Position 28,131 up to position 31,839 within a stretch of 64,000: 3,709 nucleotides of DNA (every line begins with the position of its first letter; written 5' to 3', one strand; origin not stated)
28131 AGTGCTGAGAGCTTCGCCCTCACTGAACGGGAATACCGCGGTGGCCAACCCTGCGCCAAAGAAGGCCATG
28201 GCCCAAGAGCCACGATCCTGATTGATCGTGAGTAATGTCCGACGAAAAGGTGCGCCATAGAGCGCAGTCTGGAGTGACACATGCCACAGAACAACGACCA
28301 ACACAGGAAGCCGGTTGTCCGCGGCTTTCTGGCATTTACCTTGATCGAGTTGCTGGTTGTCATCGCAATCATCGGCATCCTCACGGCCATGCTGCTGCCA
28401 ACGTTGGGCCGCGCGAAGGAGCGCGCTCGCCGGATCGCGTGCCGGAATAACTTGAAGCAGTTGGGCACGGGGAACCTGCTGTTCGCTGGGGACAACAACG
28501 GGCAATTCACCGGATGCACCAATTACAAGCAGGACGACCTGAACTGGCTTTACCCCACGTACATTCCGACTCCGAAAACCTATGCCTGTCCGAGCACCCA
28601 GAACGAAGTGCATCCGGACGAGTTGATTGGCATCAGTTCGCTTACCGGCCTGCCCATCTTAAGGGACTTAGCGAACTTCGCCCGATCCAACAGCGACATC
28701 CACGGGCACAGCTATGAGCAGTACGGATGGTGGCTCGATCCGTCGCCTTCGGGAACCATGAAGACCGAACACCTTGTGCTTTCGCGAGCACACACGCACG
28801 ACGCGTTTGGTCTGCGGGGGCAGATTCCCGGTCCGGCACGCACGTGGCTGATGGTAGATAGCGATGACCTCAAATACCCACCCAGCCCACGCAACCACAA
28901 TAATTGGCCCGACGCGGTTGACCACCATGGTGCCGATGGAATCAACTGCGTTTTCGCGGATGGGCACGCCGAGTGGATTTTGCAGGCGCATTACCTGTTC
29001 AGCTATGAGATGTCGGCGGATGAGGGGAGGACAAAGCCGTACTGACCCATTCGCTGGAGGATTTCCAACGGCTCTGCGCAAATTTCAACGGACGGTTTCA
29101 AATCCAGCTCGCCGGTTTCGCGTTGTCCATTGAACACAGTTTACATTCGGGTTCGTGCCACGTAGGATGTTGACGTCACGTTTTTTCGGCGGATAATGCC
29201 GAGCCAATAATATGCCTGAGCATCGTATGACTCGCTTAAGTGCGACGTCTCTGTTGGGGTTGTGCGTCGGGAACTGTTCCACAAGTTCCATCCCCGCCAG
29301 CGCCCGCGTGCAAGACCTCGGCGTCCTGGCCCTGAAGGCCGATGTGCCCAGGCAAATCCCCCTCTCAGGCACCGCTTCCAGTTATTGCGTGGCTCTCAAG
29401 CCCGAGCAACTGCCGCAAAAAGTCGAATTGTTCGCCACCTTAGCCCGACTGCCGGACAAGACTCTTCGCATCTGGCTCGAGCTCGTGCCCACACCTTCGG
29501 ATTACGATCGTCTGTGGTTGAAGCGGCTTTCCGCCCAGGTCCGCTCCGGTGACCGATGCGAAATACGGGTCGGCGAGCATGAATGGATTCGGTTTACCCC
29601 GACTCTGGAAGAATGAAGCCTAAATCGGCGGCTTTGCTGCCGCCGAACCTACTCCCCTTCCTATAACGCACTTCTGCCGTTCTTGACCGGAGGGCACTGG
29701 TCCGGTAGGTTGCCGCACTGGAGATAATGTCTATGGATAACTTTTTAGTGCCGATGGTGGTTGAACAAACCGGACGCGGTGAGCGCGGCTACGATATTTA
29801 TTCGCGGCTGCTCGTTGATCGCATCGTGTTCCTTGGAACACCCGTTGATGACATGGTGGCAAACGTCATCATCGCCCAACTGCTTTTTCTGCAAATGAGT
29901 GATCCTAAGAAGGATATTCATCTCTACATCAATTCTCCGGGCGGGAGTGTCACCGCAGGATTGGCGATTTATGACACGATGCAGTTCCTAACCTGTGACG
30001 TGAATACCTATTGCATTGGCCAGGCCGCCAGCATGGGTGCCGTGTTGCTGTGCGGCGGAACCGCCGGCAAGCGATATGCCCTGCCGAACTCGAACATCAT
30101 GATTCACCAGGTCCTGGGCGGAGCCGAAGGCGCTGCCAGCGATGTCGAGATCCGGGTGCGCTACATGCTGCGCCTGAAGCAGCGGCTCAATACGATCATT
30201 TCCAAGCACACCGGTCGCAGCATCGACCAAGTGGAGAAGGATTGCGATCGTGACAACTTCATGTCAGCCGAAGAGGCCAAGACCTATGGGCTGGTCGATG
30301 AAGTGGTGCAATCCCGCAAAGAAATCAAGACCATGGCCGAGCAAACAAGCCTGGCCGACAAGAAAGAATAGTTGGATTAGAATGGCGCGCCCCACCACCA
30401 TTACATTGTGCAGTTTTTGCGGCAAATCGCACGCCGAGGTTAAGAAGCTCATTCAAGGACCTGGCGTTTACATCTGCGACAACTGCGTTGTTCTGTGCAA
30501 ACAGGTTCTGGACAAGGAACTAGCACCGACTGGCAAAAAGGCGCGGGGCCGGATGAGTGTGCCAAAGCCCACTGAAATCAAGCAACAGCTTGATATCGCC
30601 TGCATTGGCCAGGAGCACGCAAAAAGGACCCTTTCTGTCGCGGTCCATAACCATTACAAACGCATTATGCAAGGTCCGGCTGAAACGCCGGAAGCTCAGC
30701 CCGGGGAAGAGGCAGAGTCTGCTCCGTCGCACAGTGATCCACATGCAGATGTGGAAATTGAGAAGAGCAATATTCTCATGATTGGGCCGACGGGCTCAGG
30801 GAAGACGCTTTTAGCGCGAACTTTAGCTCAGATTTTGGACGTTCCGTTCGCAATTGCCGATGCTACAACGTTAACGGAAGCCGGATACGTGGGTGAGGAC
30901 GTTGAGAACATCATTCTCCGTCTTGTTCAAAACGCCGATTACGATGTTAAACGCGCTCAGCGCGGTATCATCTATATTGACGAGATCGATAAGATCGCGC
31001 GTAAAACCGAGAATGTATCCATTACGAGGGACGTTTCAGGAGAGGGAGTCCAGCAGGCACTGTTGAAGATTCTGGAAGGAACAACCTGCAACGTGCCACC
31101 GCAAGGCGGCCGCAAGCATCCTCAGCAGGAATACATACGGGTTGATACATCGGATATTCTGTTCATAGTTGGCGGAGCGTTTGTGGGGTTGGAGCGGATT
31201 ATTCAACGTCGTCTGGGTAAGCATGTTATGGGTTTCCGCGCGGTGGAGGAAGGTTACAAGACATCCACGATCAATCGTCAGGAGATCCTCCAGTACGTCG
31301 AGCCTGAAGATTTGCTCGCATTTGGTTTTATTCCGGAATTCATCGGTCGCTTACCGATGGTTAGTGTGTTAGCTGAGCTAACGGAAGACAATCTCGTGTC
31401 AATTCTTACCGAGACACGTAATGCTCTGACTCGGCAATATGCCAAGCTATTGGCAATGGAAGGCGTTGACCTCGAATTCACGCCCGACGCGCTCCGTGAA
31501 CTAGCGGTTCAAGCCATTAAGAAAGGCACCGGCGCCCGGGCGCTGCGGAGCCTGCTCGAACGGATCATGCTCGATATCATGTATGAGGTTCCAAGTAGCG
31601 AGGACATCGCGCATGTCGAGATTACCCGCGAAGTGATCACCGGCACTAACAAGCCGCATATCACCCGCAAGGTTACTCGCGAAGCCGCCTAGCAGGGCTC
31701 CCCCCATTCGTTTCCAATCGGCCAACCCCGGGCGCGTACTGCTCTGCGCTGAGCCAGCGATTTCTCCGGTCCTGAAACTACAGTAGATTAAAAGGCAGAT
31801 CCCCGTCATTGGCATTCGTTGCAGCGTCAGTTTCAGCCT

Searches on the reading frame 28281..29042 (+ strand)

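Call 17: search_protein_families(library=pfam, proteins=[window:28281-29042:+], max_evalue=0.001)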
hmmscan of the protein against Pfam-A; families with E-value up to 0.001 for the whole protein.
window:28281-29042:+ (254 aa): 2 families
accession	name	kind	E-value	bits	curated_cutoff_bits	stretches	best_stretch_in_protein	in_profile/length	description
PF07963.17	N_methyl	-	1.7e-05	24.6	21.2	1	18-39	6-27/27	Prokaryotic N-terminal methylation motif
PF07596.16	SBP_bac_10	-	0.00057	20.4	23.3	0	44-64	2-22/268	Protein of unknown function (DUF1559)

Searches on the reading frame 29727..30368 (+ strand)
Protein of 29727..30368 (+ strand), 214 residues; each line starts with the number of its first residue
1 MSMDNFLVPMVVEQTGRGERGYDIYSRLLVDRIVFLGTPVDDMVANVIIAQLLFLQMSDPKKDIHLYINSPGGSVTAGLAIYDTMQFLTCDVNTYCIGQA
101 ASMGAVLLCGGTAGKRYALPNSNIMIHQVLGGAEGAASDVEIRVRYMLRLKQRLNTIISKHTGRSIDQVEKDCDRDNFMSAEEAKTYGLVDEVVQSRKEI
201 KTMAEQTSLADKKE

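Call 22: search_protein_families(library=pfam, proteins=[window:29727-30368:+], max_evalue=0.001)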
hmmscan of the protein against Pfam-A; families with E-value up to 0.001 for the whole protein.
window:29727-30368:+ (214 aa): 1 family
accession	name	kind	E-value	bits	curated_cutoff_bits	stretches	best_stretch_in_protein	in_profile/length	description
PF00574.28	CLP_protease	-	1.4e-81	273.2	20.2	1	17-196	2-181/182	Clp protease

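Call 62: find_encoding_contigs(protein=window:29727-30368:+, flank=3000, max_places=4)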
Protein window:29727-30368:+ (214 aa): no gene with exactly this product is on record in the collection.

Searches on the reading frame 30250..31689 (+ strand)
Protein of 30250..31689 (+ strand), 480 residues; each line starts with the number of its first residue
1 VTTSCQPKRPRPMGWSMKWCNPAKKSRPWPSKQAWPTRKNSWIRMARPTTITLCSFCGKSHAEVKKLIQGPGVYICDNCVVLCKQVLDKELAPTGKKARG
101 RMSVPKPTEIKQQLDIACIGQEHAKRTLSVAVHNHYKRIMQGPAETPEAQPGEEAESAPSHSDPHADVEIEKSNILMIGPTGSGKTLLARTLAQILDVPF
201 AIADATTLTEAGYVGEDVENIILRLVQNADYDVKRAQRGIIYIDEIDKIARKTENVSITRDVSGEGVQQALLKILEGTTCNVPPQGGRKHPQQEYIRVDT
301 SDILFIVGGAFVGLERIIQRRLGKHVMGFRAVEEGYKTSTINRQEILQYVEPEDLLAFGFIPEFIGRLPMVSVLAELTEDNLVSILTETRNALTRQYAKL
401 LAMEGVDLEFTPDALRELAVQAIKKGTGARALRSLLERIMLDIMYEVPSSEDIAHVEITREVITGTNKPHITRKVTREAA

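Call 17: search_protein_families(library=pfam, proteins=[window:30250-31689:+], max_evalue=0.001)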
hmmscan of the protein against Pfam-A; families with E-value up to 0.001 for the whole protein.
window:30250-31689:+ (480 aa): 8 families
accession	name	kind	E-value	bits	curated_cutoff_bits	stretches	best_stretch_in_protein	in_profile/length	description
PF07724.20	AAA_2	-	3.4e-34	118.7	27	1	171-370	2-165/166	AAA domain (Cdc48 subfamily)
PF06689.19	zf-C4_ClpX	-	2.2e-17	63.1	27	1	54-88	3-38/39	ClpX C4-type zinc finger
PF00004.35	AAA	-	1.6e-15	58.2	21.2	1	175-281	1-98/131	ATPase family associated with various cellular activities (AAA)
PF10431.15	ClpB_D2-small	-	7.3e-11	42.4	21.9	1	377-455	1-75/81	C-terminal, D2-small domain, of ClpB protein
PF01078.27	Mg_chelatase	-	1.2e-08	35.1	20.3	1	173-196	23-46/207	Magnesium chelatase, subunit ChlI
PF07728.20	AAA_5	-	6.6e-06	26.6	22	1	174-253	1-82/139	AAA domain (dynein-related subfamily)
PF13401.12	AAA_22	-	1.4e-05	25.9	27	1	172-249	5-96/130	AAA domain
PF05496.18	RuvB_N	-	0.0002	21.6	27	0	174-256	35-103/159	Holliday junction DNA helicase RuvB P-loop domain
